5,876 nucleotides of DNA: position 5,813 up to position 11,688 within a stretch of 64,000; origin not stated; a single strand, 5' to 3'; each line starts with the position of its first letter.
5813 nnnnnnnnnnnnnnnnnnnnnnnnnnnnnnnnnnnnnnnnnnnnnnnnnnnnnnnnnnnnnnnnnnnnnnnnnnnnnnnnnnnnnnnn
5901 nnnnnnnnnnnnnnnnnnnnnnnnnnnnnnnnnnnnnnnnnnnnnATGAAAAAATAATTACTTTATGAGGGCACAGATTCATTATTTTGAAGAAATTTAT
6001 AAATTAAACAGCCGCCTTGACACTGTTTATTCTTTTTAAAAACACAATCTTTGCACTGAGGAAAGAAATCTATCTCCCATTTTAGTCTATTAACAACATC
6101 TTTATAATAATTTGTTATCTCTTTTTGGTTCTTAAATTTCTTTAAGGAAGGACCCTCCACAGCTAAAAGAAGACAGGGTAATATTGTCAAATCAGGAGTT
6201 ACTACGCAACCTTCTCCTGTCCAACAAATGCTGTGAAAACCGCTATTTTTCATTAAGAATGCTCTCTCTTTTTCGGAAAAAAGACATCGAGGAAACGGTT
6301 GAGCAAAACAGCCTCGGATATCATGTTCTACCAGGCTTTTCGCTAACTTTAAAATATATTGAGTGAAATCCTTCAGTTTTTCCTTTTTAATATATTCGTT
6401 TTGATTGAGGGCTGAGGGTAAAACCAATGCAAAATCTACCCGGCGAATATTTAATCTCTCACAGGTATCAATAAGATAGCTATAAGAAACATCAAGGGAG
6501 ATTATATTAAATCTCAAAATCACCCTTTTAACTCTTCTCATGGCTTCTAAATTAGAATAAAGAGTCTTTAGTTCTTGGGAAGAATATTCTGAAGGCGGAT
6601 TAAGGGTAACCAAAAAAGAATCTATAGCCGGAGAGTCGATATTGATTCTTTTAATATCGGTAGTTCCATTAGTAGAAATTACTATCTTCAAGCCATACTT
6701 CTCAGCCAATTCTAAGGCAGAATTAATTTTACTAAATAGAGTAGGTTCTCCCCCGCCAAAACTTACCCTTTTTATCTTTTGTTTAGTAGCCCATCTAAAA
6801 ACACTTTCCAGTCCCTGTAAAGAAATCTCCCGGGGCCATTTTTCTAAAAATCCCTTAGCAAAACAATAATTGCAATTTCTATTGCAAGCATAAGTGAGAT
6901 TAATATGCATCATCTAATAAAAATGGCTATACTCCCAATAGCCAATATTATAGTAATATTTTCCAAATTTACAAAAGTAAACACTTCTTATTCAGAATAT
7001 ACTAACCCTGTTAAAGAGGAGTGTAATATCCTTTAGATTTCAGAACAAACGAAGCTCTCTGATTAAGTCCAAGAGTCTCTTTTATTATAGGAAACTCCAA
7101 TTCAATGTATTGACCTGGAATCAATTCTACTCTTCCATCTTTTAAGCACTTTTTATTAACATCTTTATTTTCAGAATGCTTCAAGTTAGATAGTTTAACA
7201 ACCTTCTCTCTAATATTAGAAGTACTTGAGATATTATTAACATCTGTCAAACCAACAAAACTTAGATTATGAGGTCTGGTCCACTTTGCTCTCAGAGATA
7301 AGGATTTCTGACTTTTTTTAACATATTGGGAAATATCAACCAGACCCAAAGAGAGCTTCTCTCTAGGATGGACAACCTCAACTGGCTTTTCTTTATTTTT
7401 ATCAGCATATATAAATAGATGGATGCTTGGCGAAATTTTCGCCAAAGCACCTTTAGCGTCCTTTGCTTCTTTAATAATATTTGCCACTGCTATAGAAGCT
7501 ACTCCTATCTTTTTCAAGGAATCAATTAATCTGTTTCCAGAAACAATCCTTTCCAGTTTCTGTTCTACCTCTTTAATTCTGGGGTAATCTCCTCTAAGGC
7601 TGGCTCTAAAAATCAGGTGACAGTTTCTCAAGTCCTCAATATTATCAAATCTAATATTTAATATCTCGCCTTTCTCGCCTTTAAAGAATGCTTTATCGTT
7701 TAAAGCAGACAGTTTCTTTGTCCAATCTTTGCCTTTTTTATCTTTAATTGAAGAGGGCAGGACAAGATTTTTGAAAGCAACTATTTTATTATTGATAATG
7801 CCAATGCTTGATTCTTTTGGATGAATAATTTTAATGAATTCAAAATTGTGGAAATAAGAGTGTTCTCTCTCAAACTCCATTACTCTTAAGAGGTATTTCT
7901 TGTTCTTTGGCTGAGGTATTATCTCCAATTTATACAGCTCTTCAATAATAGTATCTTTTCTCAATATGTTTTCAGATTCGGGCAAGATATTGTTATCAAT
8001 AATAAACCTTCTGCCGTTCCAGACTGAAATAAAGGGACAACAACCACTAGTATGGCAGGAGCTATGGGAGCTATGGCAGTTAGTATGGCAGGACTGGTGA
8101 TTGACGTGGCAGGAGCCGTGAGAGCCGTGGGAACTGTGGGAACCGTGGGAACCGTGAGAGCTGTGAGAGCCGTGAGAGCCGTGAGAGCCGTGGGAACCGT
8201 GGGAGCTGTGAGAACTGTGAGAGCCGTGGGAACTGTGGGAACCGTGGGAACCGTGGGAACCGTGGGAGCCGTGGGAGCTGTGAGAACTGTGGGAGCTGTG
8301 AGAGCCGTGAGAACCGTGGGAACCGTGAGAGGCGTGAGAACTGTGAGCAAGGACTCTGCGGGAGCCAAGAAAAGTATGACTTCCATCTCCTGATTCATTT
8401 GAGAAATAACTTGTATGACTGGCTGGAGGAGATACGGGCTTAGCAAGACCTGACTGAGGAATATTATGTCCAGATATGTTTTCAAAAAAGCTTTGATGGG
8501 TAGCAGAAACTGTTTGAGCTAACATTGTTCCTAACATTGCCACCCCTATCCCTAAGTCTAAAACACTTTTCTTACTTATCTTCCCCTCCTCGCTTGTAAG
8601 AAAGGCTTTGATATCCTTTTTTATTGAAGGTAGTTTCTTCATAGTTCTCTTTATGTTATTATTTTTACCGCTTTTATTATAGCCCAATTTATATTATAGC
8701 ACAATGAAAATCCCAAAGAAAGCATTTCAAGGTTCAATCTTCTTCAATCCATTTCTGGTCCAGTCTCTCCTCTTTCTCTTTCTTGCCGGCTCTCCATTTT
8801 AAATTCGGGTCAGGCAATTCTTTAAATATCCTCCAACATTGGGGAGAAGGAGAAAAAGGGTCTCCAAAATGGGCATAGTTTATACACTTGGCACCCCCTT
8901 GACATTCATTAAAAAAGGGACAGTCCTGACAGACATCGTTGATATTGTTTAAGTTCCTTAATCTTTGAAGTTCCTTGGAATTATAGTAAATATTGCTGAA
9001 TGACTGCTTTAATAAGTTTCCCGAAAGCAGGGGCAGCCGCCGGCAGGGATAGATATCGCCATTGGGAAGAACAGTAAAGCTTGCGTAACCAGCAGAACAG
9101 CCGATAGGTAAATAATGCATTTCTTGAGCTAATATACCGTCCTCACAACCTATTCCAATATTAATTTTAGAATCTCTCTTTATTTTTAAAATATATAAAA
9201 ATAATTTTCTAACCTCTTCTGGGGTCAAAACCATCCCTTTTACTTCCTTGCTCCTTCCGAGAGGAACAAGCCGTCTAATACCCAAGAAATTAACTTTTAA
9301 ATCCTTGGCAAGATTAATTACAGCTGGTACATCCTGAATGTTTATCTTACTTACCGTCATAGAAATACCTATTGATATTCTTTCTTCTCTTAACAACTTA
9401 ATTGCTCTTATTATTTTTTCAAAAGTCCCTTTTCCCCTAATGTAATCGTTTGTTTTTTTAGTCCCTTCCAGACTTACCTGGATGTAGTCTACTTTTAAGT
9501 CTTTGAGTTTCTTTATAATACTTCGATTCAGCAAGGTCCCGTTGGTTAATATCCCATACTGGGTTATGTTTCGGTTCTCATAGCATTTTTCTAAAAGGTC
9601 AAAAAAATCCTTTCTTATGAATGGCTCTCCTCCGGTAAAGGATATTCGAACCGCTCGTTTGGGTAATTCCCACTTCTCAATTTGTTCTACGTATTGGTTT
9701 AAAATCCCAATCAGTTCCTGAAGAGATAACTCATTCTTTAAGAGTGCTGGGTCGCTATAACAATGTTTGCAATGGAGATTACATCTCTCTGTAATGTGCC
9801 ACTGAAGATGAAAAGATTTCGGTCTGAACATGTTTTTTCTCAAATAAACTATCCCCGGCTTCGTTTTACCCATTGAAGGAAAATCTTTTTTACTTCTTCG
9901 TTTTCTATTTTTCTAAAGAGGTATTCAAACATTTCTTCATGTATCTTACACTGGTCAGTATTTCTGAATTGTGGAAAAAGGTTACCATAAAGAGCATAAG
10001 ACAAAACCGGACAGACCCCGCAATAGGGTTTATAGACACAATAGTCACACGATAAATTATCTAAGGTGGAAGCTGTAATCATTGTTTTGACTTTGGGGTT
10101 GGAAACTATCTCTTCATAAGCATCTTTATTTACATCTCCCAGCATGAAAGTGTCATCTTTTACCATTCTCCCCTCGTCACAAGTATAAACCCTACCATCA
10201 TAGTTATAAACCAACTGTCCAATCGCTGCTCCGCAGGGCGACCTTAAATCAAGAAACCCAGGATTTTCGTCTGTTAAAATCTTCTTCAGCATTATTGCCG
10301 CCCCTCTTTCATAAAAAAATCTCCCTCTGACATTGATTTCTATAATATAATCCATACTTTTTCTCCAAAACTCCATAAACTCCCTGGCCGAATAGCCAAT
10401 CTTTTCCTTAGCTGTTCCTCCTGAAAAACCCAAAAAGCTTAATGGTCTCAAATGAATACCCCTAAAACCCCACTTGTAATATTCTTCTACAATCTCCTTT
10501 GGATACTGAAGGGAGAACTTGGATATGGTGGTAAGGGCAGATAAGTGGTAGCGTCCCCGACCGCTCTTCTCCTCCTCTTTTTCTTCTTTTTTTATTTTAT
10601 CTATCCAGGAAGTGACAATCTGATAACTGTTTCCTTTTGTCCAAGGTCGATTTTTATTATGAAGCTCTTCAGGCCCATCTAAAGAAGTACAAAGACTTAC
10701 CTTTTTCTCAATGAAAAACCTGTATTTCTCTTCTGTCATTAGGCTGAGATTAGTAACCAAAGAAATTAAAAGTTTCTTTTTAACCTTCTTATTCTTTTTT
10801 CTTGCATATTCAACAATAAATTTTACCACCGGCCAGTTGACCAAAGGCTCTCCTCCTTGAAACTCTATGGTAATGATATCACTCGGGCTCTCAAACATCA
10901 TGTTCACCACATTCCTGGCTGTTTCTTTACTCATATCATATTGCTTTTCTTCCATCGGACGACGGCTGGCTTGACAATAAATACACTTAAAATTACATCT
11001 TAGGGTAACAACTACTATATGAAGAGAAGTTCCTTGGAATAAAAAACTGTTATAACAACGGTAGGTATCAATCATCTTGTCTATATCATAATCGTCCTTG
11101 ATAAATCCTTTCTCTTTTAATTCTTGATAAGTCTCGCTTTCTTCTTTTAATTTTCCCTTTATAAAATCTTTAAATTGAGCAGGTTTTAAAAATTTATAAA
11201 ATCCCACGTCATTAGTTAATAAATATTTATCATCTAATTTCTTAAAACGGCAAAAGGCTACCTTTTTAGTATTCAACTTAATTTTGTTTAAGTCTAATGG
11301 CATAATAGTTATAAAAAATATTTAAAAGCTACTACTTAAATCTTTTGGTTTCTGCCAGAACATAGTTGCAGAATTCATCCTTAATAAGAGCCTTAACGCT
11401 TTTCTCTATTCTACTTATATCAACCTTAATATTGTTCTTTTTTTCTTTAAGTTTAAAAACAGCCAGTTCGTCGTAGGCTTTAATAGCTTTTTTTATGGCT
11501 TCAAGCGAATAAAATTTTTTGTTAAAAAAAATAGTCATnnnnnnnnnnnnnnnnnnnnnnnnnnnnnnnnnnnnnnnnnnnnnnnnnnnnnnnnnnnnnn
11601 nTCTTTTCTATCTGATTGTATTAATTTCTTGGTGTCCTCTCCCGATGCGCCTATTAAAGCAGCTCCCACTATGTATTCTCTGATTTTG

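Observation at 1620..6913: Accessory module downstream of the HxS core: two further rSAM enzymes, a membrane aminopropyltransferase-like protein and duplicated exported proteins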

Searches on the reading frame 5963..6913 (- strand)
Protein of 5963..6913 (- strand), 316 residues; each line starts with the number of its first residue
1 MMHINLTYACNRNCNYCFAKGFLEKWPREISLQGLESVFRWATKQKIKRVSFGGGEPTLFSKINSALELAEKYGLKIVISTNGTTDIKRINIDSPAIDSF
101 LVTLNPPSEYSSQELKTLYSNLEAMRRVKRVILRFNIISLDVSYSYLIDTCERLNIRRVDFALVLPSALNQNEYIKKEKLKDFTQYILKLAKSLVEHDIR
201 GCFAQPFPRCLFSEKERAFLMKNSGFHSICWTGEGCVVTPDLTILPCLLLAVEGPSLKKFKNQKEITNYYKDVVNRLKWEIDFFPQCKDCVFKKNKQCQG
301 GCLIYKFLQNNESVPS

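Call 3: search_protein_families(library=ncbifam, proteins=[window:5963-6913:-], max_evalue=0.01)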
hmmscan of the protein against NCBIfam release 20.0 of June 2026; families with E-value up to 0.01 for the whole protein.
window:5963-6913:- (316 aa): 50 families (the best 25 are shown)
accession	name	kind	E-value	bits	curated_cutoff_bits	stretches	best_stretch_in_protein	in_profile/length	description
TIGR04317.1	W_rSAM_matur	equivalog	1.2e-13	50.9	380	1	2-293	6-316/349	tungsten cofactor oxidoreductase radical SAM maturase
NF038283.1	viperin_w_prok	equivalog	3e-13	49.6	180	1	6-85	8-94/281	viperin family antiviral radical SAM protein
TIGR02668.1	moaA_archaeal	equivalog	1.7e-12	46.9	325.25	1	3-85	13-96/303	GTP 3',8-cyclase MoaA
NF050035.1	rSAM_WgK_link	exception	1.9e-12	46.9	650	1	2-108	11-120/367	radical SAM/SPASM peptide maturase WgkB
NF001199.0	PRK00164.2-1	equivalog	2.2e-12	46.7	231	1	2-275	14-299/308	GTP 3',8-cyclase MoaA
TIGR03963.1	rSAM_QueE_Clost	equivalog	9.7e-12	45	260.1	1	9-128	28-144/219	putative 7-carboxy-7-deazaguanine synthase QueE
TIGR02495.1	NrdG2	equivalog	4.2e-11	42.5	131.15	1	9-85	25-101/193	anaerobic ribonucleoside-triphosphate reductase activating protein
TIGR02666.1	moaA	equivalog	3.6e-10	39.3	284.05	1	3-85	13-102/336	GTP 3',8-cyclase MoaA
TIGR03962.1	mycofact_rSAM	equivalog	1.5e-09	37.5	265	1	4-85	16-96/339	mycofactocin radical SAM maturase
TIGR04055.1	rSAM_NirJ2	equivalog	2.9e-09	36.9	500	1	4-303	4-304/326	putative heme d1 biosynthesis radical SAM protein NirJ2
TIGR04347.1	pseudo_SAM_Halo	equivalog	4.1e-08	32.9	525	1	5-84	43-122/390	TIGR04347 family pseudo-SAM/SPASM protein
NF045702.1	rSAM_GDGT_ether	equivalog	4.2e-08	32.3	450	1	3-88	89-178/486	tetraether lipid synthase Tes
TIGR04054.1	rSAM_NirJ1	equivalog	4.9e-08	32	650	1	4-85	40-121/387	putative heme d1 biosynthesis radical SAM protein NirJ1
TIGR04167.1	rSAM_SeCys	equivalog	6.6e-08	32.1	300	1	2-84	10-91/303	arsenosugar biosynthesis radical SAM (seleno)protein ArsS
TIGR02109.1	PQQ_syn_pqqE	equivalog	1.2e-07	31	381.35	1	2-115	9-124/358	pyrroloquinoline quinone biosynthesis protein PqqE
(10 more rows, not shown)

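Call 4: search_protein_families(library=pfam, proteins=[window:5963-6913:-], max_evalue=0.01)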
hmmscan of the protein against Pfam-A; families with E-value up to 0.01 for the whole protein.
window:5963-6913:- (316 aa): 2 families
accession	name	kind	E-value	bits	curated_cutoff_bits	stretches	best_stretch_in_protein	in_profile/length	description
PF04055.27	Radical_SAM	-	6.8e-15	56.1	29.5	1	4-104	1-109/166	Radical SAM superfamily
PF13353.11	Fer4_12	-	0.00024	21.8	22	1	9-73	14-77/137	4Fe-4S single cluster domain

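Call 71: search_protein_families(library=pfam, proteins=[window:5963-6913:-], max_evalue=10)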
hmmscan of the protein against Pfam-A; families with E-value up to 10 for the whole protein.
window:5963-6913:- (316 aa): 2 families
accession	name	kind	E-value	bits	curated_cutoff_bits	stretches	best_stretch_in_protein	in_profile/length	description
PF04055.27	Radical_SAM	-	6.8e-15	56.1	29.5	1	4-104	1-109/166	Radical SAM superfamily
PF13353.11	Fer4_12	-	0.00024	21.8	22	1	9-73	14-77/137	4Fe-4S single cluster domain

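Call 72: search_protein_families(library=padloc, proteins=[window:5963-6913:-], max_evalue=0.001)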
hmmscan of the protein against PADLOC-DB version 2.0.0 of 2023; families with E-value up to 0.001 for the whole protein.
window:5963-6913:- (316 aa): 3 families
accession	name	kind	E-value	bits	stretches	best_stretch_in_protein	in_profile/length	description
PDLC02903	pVip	-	1.7e-17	61.8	1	4-88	4-82/257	Viperins not associated with kinases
PDLC02904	pVip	-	2.5e-15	54.7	1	5-184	8-194/262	Viperins associated with kinases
PDLC02905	pVip-kinase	-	0.00027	18.3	1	5-85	187-271/474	Viperin-kinase fusion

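Call 75: search_solved_structures(query=window:5963-6913:-, max_evalue=0.001)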
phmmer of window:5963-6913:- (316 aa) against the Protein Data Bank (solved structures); distinct sequences matched with E-value up to 0.001: 1.
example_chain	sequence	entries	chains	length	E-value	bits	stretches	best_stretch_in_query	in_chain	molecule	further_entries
7tol_A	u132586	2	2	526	7.2e-05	25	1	3-92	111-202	glycerol dibiphytanyl glycerol tetraether - macrocyclic archaeol synthase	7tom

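Call 77: find_homologous_proteins(query=window:5963-6913:-, max_evalue=0.00001)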
Query window:5963-6913:- (316 aa): 26 proteins with E <= 0.00001 among 955 candidates.
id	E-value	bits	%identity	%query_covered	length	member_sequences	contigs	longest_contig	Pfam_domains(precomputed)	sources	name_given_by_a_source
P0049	1.3e-213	726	100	100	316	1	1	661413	PF04055.28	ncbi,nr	ncbi:MAG: radical SAM protein [Candidatus Nealsonbacteria bacterium]|nr:MAG: radical SAM protein [Ca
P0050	5.2e-171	586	79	99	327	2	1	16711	PF04055.28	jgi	-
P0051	2.5e-168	577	80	98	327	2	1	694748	PF04055.28,PF13353.12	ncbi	ncbi:MAG: radical SAM protein [Candidatus Nealsonbacteria bacterium]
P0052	4.2e-165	566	77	99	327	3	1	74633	PF04055.28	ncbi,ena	-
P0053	2.5e-159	547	73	99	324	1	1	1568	PF04055.28,PF13353.12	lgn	-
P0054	3.0e-153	527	71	98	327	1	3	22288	PF04055.28,PF13353.12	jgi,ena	-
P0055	6.8e-152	523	70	99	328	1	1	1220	PF04055.28,PF13353.12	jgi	-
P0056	2.6e-144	498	68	99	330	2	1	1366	PF04055.28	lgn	-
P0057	5.8e-142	490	65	99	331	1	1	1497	PF04055.28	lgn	-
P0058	1.8e-138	479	65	99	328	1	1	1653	PF04055.28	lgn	-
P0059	1.2e-130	453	61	99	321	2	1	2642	PF04055.28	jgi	jgi:radical SAM protein with 4Fe4S-binding SPASM domain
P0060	2.8e-127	442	61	98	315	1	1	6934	PF04055.28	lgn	-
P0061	3.6e-127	442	63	98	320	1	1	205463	PF04055.28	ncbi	-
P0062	2.0e-125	436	66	91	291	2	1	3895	PF04055.28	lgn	-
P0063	2.2e-124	432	60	98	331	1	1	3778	PF04055.28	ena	-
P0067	1.7e-121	423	59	98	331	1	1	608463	PF04055.28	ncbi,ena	-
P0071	4.2e-117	409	57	95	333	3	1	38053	PF04055.28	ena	-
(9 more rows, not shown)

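Call 78: find_encoding_contigs(protein=P0067, flank=10000, max_places=1)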
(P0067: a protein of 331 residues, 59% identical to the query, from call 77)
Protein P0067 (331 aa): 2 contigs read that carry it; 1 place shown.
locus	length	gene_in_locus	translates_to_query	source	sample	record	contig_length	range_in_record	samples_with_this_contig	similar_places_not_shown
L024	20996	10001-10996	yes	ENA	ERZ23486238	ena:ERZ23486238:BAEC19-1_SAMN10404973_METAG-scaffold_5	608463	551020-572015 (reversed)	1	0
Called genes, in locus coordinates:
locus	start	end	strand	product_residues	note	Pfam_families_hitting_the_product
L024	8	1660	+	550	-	-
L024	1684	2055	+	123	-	-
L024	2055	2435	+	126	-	-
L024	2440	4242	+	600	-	-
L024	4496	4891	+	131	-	PF27806:HxsD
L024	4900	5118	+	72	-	-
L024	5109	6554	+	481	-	PF13353:Fer4_12, PF04055:Radical_SAM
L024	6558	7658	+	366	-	PF04055:Radical_SAM, PF13353:Fer4_12 (weak), PF13186:SPASM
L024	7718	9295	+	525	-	-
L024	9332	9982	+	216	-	-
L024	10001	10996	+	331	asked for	PF04055:Radical_SAM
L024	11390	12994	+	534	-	-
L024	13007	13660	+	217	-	-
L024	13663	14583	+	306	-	PF04055:Radical_SAM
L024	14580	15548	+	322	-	PF04055:Radical_SAM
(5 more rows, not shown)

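Call 79: find_encoding_contigs(protein=P0061, flank=10000, max_places=1)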
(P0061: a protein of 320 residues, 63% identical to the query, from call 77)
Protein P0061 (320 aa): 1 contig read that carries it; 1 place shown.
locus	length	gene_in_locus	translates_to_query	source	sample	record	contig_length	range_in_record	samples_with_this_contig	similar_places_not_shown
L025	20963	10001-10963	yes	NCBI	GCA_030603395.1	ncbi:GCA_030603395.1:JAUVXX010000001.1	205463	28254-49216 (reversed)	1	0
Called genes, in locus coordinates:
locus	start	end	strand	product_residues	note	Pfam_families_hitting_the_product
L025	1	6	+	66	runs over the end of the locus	-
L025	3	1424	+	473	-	PF13353:Fer4_12, PF04055:Radical_SAM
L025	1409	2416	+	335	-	PF13353:Fer4_12 (weak), PF04055:Radical_SAM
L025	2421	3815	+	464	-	PF04055:Radical_SAM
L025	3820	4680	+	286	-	-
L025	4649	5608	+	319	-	PF13353:Fer4_12, PF04055:Radical_SAM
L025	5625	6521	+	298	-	-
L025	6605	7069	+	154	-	-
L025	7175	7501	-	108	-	-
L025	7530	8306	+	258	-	-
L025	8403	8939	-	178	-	-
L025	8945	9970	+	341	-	-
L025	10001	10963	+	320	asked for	PF04055:Radical_SAM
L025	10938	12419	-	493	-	PF04055:Radical_SAM, PF13186:SPASM (weak)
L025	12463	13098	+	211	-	-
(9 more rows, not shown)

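Call 80: find_encoding_contigs(protein=P0071, flank=10000, max_places=1)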
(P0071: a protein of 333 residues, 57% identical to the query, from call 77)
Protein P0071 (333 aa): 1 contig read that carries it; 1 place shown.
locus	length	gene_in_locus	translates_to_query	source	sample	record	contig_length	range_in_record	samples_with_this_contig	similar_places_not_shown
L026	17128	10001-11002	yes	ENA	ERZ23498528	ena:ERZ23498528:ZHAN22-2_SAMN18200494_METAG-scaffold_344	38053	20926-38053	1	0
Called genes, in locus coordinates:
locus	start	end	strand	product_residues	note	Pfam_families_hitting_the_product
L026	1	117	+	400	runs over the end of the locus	PF28597:T2SSF_N (weak), PF00482:T2SSF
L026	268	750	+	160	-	PF07963:N_methyl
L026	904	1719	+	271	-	PF06750:A24_N_bact, PF01478:Peptidase_A24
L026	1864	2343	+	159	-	PF27806:HxsD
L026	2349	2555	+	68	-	-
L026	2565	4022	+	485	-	PF13353:Fer4_12, PF04055:Radical_SAM, PF13186:SPASM (weak)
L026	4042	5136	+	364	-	PF04055:Radical_SAM, PF13353:Fer4_12 (faint), PF13186:SPASM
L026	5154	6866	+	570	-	-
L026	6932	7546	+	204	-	-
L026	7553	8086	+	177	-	-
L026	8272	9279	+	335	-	PF04055:Radical_SAM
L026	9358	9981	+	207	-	-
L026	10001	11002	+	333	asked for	PF04055:Radical_SAM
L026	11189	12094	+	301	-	PF04055:Radical_SAM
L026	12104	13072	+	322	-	PF04055:Radical_SAM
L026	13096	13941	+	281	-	PF04055:Radical_SAM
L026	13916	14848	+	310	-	-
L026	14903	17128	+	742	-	?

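Call 87: search_protein_families(library=pfam, proteins=[L026:7553-8086:+], max_evalue=0.01)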
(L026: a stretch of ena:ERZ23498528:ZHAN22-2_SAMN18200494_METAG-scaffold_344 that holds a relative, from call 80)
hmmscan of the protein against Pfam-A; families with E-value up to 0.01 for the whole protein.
L026:7553-8086:+ (177 aa): 1 family
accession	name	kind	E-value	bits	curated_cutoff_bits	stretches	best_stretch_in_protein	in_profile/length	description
PF07666.16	MpPF26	-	0.001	19.5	37.2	1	9-40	43-74/75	M penetrans paralogue family 26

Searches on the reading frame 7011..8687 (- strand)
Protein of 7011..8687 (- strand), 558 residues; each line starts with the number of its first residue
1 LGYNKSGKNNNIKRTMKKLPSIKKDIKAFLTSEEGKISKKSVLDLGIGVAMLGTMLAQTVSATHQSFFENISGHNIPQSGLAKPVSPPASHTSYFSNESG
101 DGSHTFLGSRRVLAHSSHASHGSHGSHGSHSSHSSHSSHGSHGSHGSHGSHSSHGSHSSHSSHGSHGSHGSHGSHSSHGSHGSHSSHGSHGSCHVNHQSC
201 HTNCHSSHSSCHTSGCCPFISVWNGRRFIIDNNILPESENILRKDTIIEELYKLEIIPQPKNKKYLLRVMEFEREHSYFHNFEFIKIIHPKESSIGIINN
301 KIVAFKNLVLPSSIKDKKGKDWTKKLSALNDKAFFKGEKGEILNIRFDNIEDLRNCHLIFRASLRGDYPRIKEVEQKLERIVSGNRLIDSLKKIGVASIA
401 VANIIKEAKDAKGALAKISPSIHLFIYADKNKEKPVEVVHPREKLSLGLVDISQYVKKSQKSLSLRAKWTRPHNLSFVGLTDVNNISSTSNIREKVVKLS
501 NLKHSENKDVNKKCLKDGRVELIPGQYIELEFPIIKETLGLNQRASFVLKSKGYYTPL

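Call 3: search_protein_families(library=ncbifam, proteins=[window:7011-8687:-], max_evalue=0.01)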
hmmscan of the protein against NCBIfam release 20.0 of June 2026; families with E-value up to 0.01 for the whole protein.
window:7011-8687:- (558 aa): 5 families
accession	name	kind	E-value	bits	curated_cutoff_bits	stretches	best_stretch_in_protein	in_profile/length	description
NF038313.3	HisXaaSer_A4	exception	1.3e-11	45.2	55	0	129-183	38-92/93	His-Xaa-Ser repeat protein HxsA4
NF038309.1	HisXaaSer_A3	equivalog_domain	1.8e-09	37.2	65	1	19-97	2-79/81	His-Xaa-Ser repeat protein HxsA3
NF038329.2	gly_rich_SclB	equivalog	1.5e-06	27.4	325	1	122-190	138-209/442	LPXTG-anchored collagen-like adhesin Scl2/SclB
NF038330.1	adhesin_SclA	exception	3.4e-05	23.7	400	1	120-191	112-183/405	LPXTG-anchored collagen-like adhesin Scl1/SclA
NF046116.1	adhesin_Lcl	equivalog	0.00055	18.6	500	1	122-189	69-136/431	collagen-like adhesin Lcl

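Call 4: search_protein_families(library=pfam, proteins=[window:7011-8687:-], max_evalue=0.01)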
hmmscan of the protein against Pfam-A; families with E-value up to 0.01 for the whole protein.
window:7011-8687:- (558 aa): 1 family
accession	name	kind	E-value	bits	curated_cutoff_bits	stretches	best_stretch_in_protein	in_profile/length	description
PF01391.23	Collagen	-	0.0018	18.4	27.2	1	139-191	6-58/60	Collagen triple helix repeat (20 copies)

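Call 72: search_protein_families(library=padloc, proteins=[window:7011-8687:-], max_evalue=0.001)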
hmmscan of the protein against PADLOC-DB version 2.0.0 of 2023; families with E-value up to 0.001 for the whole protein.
window:7011-8687:- (558 aa): 0 families

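Call 102: search_protein_families(library=phrogs, proteins=[window:7011-8642:-], max_evalue=0.001)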
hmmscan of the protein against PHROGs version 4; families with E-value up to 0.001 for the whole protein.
window:7011-8642:- (543 aa): 5 families
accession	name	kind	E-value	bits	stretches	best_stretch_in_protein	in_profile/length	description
phrog_8745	-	tail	5.5e-06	24.9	1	106-178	1388-1460/1803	tail fiber protein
phrog_366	-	tail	1.9e-05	25.3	1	105-209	313-388/474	tail fiber protein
phrog_5073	-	tail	4.5e-05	23.7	1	106-176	260-330/519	tail fiber protein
phrog_18350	-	tail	0.00017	22.4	1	106-187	116-198/253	tail fiber protein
phrog_1806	-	tail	0.00025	21.4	1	105-174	113-182/276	collagen like minor tail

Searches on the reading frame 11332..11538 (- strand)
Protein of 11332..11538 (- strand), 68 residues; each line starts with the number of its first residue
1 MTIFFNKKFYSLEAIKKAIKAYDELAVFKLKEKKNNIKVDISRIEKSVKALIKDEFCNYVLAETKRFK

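Call 87: search_protein_families(library=pfam, proteins=[window:11332-11538:-], max_evalue=0.01)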
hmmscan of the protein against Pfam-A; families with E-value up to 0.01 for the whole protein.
window:11332-11538:- (68 aa): 0 families

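Call 88: search_protein_families(library=ncbifam, proteins=[window:11332-11538:-], max_evalue=0.00001)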
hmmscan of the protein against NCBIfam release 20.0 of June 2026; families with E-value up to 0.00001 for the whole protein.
window:11332-11538:- (68 aa): 1 family
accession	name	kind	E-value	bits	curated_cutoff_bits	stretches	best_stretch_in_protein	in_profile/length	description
NF038315.1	HxsD_rel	equivalog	2.5e-19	69.2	41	1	4-65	2-62/62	HxsD-like protein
